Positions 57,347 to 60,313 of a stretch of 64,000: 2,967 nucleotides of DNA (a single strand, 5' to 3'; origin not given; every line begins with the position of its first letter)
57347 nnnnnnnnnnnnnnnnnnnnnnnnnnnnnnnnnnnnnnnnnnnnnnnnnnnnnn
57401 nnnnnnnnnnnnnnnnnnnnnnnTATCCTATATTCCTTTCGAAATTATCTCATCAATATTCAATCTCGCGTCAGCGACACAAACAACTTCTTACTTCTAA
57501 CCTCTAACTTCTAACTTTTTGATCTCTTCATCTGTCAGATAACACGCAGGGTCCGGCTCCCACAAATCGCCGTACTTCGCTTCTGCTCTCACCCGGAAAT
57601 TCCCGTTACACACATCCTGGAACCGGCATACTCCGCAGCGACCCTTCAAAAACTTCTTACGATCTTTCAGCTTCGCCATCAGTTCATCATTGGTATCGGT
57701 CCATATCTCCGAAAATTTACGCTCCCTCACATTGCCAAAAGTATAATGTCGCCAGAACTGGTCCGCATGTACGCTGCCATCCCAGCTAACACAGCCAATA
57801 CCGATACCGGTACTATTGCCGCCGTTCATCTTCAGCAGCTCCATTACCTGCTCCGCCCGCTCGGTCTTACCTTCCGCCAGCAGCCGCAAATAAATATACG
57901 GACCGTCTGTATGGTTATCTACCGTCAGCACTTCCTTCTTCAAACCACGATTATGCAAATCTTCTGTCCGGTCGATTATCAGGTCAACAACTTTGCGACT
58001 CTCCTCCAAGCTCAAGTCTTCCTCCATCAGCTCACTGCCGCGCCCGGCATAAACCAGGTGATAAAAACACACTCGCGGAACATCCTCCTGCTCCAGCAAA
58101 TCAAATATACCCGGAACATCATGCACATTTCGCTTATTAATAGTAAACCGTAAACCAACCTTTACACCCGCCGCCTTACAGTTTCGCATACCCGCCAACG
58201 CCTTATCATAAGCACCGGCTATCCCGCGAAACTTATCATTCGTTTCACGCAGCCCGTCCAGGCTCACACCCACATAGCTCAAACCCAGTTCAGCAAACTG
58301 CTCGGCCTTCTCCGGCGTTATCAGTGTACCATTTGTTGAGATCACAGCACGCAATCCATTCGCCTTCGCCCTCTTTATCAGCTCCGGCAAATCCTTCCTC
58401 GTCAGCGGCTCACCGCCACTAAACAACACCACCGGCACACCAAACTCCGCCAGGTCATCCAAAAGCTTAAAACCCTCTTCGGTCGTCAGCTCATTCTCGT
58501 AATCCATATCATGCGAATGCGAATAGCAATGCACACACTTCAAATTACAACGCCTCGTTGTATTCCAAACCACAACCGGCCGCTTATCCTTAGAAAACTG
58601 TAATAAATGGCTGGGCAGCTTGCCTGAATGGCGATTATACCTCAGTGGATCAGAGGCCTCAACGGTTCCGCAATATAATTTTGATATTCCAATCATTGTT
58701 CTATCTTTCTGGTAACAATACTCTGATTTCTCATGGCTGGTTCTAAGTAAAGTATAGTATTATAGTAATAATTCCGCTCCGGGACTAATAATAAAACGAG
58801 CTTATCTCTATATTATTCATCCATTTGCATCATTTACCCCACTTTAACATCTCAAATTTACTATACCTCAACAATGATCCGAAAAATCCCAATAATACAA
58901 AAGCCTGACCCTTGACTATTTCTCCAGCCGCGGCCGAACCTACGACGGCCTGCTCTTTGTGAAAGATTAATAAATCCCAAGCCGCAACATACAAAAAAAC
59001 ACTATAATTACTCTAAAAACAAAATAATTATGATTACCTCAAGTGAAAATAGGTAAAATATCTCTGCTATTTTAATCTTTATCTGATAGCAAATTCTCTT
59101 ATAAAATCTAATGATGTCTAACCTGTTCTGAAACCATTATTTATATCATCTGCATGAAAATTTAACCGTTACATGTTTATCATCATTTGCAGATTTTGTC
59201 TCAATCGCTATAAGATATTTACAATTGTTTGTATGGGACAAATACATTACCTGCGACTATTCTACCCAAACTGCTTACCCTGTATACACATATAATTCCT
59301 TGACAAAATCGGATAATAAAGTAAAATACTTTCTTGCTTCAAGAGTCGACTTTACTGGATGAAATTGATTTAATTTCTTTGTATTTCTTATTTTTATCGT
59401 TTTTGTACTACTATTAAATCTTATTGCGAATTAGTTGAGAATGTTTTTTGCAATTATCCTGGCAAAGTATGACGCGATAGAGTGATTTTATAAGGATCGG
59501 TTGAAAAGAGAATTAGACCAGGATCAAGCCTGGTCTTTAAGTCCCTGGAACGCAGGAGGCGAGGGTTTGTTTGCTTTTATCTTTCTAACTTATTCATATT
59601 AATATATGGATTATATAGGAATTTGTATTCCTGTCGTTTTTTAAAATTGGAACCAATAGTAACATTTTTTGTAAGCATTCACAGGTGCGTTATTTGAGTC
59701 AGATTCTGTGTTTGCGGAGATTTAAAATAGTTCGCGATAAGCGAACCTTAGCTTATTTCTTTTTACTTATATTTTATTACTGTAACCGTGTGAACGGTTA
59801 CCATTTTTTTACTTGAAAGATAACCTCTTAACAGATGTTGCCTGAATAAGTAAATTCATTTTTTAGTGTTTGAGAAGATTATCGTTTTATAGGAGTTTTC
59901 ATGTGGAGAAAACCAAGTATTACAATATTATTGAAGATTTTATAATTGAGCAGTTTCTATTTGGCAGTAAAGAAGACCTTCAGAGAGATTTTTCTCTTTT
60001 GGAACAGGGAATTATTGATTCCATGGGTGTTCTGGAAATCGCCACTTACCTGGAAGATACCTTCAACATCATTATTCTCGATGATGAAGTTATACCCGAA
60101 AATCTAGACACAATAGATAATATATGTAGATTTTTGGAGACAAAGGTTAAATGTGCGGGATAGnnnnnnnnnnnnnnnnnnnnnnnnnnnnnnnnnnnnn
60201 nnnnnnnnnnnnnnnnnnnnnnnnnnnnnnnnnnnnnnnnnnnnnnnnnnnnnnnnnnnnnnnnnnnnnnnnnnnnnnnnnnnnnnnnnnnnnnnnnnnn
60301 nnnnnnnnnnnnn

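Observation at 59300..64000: ACP / AsnB-like amidotransferase / AMP-ligase / NadE-like cluster behind a 560-nt structured leader (promoter plus three hairpin terminators)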

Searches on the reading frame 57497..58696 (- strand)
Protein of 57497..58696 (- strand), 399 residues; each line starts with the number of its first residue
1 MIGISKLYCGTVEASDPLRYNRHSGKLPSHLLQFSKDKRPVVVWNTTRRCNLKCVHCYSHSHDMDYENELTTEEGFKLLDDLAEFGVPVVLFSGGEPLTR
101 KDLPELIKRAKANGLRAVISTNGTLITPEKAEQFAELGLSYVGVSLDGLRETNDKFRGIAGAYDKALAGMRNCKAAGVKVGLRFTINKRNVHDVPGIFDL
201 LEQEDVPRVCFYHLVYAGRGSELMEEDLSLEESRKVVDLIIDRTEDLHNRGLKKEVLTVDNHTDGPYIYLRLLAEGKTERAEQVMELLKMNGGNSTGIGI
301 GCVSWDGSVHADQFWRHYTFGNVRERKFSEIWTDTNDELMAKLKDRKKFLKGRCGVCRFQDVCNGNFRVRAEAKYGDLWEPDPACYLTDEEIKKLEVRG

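Call 8: search_protein_families(library=pfam, proteins=[window:57497-58696:-])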
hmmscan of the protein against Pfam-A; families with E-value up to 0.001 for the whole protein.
window:57497-58696:- (399 aa): 3 families
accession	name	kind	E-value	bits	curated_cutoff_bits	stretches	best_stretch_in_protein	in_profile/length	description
PF04055.27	Radical_SAM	-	2e-33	116.4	29.5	1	45-201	2-166/166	Radical SAM superfamily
PF13353.11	Fer4_12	-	2.6e-09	37.9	22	1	47-151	12-118/137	4Fe-4S single cluster domain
PF13186.11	SPASM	-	2.1e-05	25.1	21.5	1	303-357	10-66/67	Iron-sulfur cluster-binding domain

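Call 9: search_protein_families(library=ncbifam, proteins=[window:57497-58696:-])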
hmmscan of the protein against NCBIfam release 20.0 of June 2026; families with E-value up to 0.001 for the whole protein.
window:57497-58696:- (399 aa): 83 families (the best 25 are shown)
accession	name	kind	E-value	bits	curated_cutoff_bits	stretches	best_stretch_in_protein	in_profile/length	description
TIGR04546.1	rSAM_ahbC_deAc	equivalog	1e-216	719.2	650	1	2-392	1-390/390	12,18-didecarboxysiroheme deacetylase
TIGR04054.1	rSAM_NirJ1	equivalog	1.3e-170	567.2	650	1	2-392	1-387/387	putative heme d1 biosynthesis radical SAM protein NirJ1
TIGR04347.1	pseudo_SAM_Halo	equivalog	7.1e-137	456.8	525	1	2-392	1-390/390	TIGR04347 family pseudo-SAM/SPASM protein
TIGR04051.1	rSAM_NirJ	equivalog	8.5e-128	426.2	515.45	1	39-392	1-353/354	heme d1 biosynthesis radical SAM protein NirJ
TIGR04545.1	rSAM_ahbD_hemeb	equivalog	1.1e-67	228.9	500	1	42-386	2-336/339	heme b synthase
TIGR04053.2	TIGR04053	equivalog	1.3e-66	225.4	395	1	38-386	5-363/366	TIGR04053 family radical SAM/SPASM domain-containing protein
TIGR04055.1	rSAM_NirJ2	equivalog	3.4e-62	210.9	500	1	41-386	1-323/326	putative heme d1 biosynthesis radical SAM protein NirJ2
TIGR03913.1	rad_SAM_trio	equivalog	4.9e-38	130.7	591.75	1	42-392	21-359/477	GDL motif peptide-associated radical SAM/SPASM maturase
TIGR04303.1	GeoRSP_rSAM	equivalog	2e-37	129.5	400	1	42-386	7-325/325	GeoRSP system radical SAM/SPASM protein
TIGR03962.1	mycofact_rSAM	equivalog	7.4e-37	127.3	265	1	41-390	13-336/339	mycofactocin radical SAM maturase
TIGR02109.1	PQQ_syn_pqqE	equivalog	8e-36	123.7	381.35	2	43-242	10-214/358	pyrroloquinoline quinone biosynthesis protein PqqE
TIGR04250.1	SCM_rSAM_ScmE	equivalog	7.7e-35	120.4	400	1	45-385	8-345/358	SynChlorMet cassette radical SAM/SPASM protein ScmE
NF045574.1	sacti_mat_StsB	exception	2.4e-34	119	625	1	35-222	91-277/466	StsB family radical SAM/SPASM domain sactipeptide maturase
TIGR04133.1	rSAM_w_lipo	hypoth_equivalog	3.5e-34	118.3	425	2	41-242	25-230/350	TIGR04133 family radical SAM/SPASM protein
NF050035.1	rSAM_WgK_link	exception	7.8e-34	117.2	650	1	42-390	11-366/367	radical SAM/SPASM peptide maturase WgkB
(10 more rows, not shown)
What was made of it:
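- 57497..58696 (-): ahbC (12,18-didecarboxysiroheme deacetylase). It is the divergent core gene that bounds the spacer on the left. TIGR04546 scores 719 bits against a cut-off of 650 (call 9).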

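Call 49: find_homologous_proteins(query=window:57497-58696:-, max_evalue=1e-100)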
Query window:57497-58696:- (399 aa): 8000 proteins with E <= 1e-100 among 8000 candidates; the best 120 are listed.
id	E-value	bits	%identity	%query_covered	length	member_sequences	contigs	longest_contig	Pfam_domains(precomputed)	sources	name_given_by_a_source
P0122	7.7e-256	867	94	98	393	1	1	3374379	PF04055.28,PF13353.12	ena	-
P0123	6.4e-248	840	91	98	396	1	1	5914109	PF04055.28,PF13353.12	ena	-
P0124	8.3e-237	804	100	87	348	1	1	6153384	PF13186.12,PF04055.28,PF13353.12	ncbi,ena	-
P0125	6.8e-221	751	90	89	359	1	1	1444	PF13186.12,PF04055.28,PF13353.12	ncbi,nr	ncbi:MAG: radical SAM protein, partial [Desulfobacterales bacterium]|nr:radical SAM protein [Desulfo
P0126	5.4e-214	729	78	98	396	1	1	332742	PF04055.28,PF13353.12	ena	-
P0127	1.3e-208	711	76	98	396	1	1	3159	PF13186.12,PF04055.28,PF13353.12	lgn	-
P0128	2.9e-208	710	77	98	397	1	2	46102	PF13186.12,PF04055.28,PF13353.12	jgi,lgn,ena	-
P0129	5.2e-208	709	75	99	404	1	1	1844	PF13186.12,PF04055.28,PF13353.12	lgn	-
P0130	2.5e-207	707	76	98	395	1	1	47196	PF04055.28,PF13353.12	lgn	-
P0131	3.5e-207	706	77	99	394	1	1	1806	PF13186.12,PF04055.28,PF13353.12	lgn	-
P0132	4.2e-207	706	77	98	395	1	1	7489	PF04055.28,PF13353.12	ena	-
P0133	4.4e-207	706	77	99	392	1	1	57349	PF13186.12,PF04055.28,PF13353.12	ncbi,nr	ncbi:MAG: 12,18-didecarboxysiroheme deacetylase [Phycisphaerae bacterium]|nr:12,18-didecarboxysirohe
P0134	7.5e-207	705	77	98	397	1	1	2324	PF13186.12,PF04055.28,PF13353.12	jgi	-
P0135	3.0e-206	703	77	99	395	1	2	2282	PF13186.12,PF04055.28,PF13353.12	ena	-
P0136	6.7e-206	702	75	98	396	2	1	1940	PF13186.12,PF04055.28,PF13353.12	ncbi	-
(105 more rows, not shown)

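Call 50: find_encoding_contigs(protein=P0122, flank=10000, max_places=2)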
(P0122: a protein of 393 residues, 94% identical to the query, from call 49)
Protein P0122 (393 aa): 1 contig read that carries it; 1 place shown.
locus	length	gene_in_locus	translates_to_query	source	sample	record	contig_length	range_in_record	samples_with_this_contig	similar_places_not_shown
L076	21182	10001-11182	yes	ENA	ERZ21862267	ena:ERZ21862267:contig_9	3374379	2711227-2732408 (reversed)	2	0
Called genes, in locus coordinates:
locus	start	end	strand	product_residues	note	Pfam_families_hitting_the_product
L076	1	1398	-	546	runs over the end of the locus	-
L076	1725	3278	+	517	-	PF00916:Sulfate_transp, PF01740:STAS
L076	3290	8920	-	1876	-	PF13287:Fn3_assoc (faint), PF00932:LTD, PF13290:CHB_HEX_C_1 (weak), PF08757:CotH, PF07691:PA14, PF10528:GLEYA (faint), PF00932:LTD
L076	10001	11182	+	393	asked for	PF04055:Radical_SAM, PF13353:Fer4_12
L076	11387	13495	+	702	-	PF02897:Peptidase_S9_N, PF00326:Peptidase_S9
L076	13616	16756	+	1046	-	PF02384:N6_Mtase, PF20473:MmeI_Mtase, PF07669:Eco57I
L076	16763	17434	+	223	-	-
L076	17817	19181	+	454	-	PF12796:Ank_2, PF13637:Ank_4, PF24521:Ank_KRIT1 (weak), PF00023:Ank (weak), PF13606:Ank_3 (weak), PF12796:Ank_2, PF13637:Ank_4, PF12796:Ank_2, +5 more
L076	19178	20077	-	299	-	PF12146:Hydrolase_4, PF00561:Abhydrolase_1, PF12697:Abhydrolase_6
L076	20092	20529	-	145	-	-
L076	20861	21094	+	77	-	-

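Call 51: find_encoding_contigs(protein=P0123, flank=10000, max_places=2)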
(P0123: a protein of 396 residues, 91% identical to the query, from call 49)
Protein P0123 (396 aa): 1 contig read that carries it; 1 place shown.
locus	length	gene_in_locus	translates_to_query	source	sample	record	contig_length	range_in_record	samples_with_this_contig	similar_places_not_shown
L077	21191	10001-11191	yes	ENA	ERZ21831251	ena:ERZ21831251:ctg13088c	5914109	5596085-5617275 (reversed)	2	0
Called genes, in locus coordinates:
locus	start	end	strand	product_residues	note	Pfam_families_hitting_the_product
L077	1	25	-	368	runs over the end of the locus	-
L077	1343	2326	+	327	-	-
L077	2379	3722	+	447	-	PF22694:CtpB_N-like, PF00595:PDZ, PF13180:PDZ_2, PF17820:PDZ_6, PF03572:Peptidase_S41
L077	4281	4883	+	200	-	PF21176:RecR_HhH, PF02132:RecR_ZnF, PF01751:Toprim, PF13662:Toprim_4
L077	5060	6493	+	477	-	PF00309:Sigma54_AID, PF04963:Sigma54_CBD, PF04552:Sigma54_DBD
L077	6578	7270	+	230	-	-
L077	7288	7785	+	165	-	-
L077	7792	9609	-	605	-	PF00654:Voltage_CLC, PF00571:CBS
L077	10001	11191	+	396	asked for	PF04055:Radical_SAM, PF13353:Fer4_12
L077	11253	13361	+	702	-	PF02897:Peptidase_S9_N, PF00326:Peptidase_S9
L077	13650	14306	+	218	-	-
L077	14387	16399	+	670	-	PF13385:Laminin_G_3, PF02412:TSP_3, PF13229:Beta_helix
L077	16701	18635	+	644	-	PF13229:Beta_helix, PF07581:Glug (faint)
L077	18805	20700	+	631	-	PF03747:ADP_ribosyl_GH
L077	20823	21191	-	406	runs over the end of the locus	-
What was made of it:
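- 57497..58696 (-): It is 94% and 91% identical at the protein level to the genes in L076 and L077 (calls 49-51).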

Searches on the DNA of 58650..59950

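Call 4: search_rna_families(source=window, start=58650, end=59950, threshold=evalue, max_evalue=10, show_alignments=2)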
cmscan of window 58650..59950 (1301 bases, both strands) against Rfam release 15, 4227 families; matches with E-value up to 10: 10.
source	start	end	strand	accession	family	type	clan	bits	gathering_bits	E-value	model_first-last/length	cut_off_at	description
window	59742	59812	-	RF02068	STnc480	Gene; sRNA;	-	26.8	72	0.21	1-72/72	no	Enterobacterial sRNA STnc480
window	59647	59808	+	RF00022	GcvB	Gene;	-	23.3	42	0.011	1-204/204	no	GcvB RNA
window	59109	59188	-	RF00577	SNORD72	Gene; snRNA; snoRNA; CD-box;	-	22.4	43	2.1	1-80/80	no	Small nucleolar RNA SNORD72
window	59202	59259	-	RF04027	mir-1422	Gene; miRNA;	-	21.6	60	0.68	14-71/84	no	mir-1422 microRNA precursor family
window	59147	59195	-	RF00358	snoZ101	Gene; snRNA; snoRNA; CD-box;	CL00057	20.6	44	1.2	1-96/96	no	Small nucleolar RNA Z101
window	59149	59193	-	RF00357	snoR44_J54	Gene; snRNA; snoRNA; CD-box;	CL00069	20.4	48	0.79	1-97/97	no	Small nucleolar RNA R44/J54/Z268 family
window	59722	59790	-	RF00513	Trp_leader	Cis-reg; leader;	-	18.8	41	0.83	1-100/100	no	Tryptophan operon leader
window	59039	59113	+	RF01283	snoU30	Gene; snRNA; snoRNA; CD-box;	CL00052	16.5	45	8.5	1-86/86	no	Small nucleolar RNA U30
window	59657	59719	-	RF00460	U1A_PIE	Cis-reg;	-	16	50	6.5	1-74/74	no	U1A polyadenylation inhibition element (PIE)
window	59791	59833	-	RF03014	Transposase-1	Gene; sRNA;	-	15.3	42.8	5.6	1-59/59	no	Transposase-1 RNA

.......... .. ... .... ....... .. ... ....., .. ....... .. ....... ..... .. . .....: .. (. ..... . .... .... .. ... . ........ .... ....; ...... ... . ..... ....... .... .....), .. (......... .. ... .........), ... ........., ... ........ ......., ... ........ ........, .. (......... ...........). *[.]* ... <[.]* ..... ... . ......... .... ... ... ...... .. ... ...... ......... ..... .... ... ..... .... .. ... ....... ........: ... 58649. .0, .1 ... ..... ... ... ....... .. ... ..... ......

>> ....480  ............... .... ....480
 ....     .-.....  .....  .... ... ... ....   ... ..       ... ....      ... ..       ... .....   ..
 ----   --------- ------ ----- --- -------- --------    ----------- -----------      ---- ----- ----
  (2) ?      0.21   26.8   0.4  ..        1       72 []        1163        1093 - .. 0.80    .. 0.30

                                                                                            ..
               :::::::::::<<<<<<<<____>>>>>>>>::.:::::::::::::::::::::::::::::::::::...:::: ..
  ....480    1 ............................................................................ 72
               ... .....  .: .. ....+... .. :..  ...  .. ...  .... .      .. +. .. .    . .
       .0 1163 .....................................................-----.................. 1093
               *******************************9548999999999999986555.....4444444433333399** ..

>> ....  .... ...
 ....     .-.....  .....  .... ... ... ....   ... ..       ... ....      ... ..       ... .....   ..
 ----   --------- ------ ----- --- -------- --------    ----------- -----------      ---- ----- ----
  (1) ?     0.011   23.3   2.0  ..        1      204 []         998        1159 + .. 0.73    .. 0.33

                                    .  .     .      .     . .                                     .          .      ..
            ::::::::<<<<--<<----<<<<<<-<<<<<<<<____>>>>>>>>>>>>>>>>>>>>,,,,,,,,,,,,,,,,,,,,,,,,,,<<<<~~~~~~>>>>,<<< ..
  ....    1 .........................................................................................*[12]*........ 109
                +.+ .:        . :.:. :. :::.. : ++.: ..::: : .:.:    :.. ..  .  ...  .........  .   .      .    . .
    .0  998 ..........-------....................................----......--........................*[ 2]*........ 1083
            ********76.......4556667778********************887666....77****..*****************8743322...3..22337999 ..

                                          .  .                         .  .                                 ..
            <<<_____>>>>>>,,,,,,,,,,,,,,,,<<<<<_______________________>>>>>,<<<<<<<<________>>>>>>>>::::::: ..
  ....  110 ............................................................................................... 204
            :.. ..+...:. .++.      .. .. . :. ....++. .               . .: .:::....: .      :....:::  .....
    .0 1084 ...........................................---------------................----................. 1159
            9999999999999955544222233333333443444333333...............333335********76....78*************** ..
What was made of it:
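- On Any described riboswitch, leader or sRNA family (Rfam 15): At E up to 10 the best hits are STnc480 (26.8 against 72), GcvB (23.3 against 42) and Trp_leader (18.8 against 41) (call 4).
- It gives a sub-threshold GcvB match (23.3 bits against 42, E = 0.011 in a 1.3-kb search) (call 4). The GcvB score is far below the gathering score, and the match is carried largely by the terminator hairpin and a G/U-rich single-stranded stretch (call 4).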

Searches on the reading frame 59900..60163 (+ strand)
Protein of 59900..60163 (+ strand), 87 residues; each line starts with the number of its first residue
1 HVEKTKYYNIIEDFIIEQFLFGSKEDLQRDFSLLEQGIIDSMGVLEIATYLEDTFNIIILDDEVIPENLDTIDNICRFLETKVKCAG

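Call 8: search_protein_families(library=pfam, proteins=[window:59900-60163:+])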
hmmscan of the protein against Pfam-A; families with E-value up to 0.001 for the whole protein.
window:59900-60163:+ (87 aa): 1 family
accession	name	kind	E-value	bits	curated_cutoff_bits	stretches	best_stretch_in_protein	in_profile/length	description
PF00550.31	PP-binding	-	0.00086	20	20.8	1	25-79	16-67/67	Phosphopantetheine attachment site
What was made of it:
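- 59903..60163 (+): Small carrier protein (ACP/PCP type). It starts at GTG, has an AGGAG ribosome-binding site at 59892-59896, and carries a GIIDSMG phosphopantetheine-site motif. PF00550 scores 20.0 bits against a cut-off of 20.8 (call 8).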

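Call 9: search_protein_families(library=ncbifam, proteins=[window:59900-60163:+])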
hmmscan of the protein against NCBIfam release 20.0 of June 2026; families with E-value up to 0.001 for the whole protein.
window:59900-60163:+ (87 aa): 8 families
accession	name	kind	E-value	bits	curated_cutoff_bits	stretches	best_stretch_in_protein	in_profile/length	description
NF052616.1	ACP_for_OlsHI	equivalog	2.2e-11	43.9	130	1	10-83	7-81/83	ornithine lipid biosynthesis acyl carrier protein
NF058660.1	cispen_ACP_AmcB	equivalog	5.7e-10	39.2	80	1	22-81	18-77/80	cispentacin biosynthesis acyl carrier protein AmcB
NF002150.0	PRK00982.1-4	subfamily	2.9e-06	27.4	66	1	3-83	2-79/80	acyl carrier protein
NF005798.0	PRK07639.1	equivalog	3.3e-06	27.4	100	1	5-83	4-82/91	petrobactin biosynthesis protein AsbD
NF002147.0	PRK00982.1-1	equivalog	1.9e-05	24.4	84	1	16-81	16-79/83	acyl carrier protein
NF003464.0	PRK05087.1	equivalog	2e-05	24.5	68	1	27-79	22-74/78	D-alanine--poly(phosphoribitol) ligase subunit DltC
NF002148.0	PRK00982.1-2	subfamily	2.5e-05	24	71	1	7-83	5-78/79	acyl carrier protein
NF040636.1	AcpM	exception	0.00042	20.3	146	1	24-79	22-75/93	meromycolate extension acyl carrier protein AcpM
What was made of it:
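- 59903..60163 (+): NCBIfam ACP families match (call 9).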
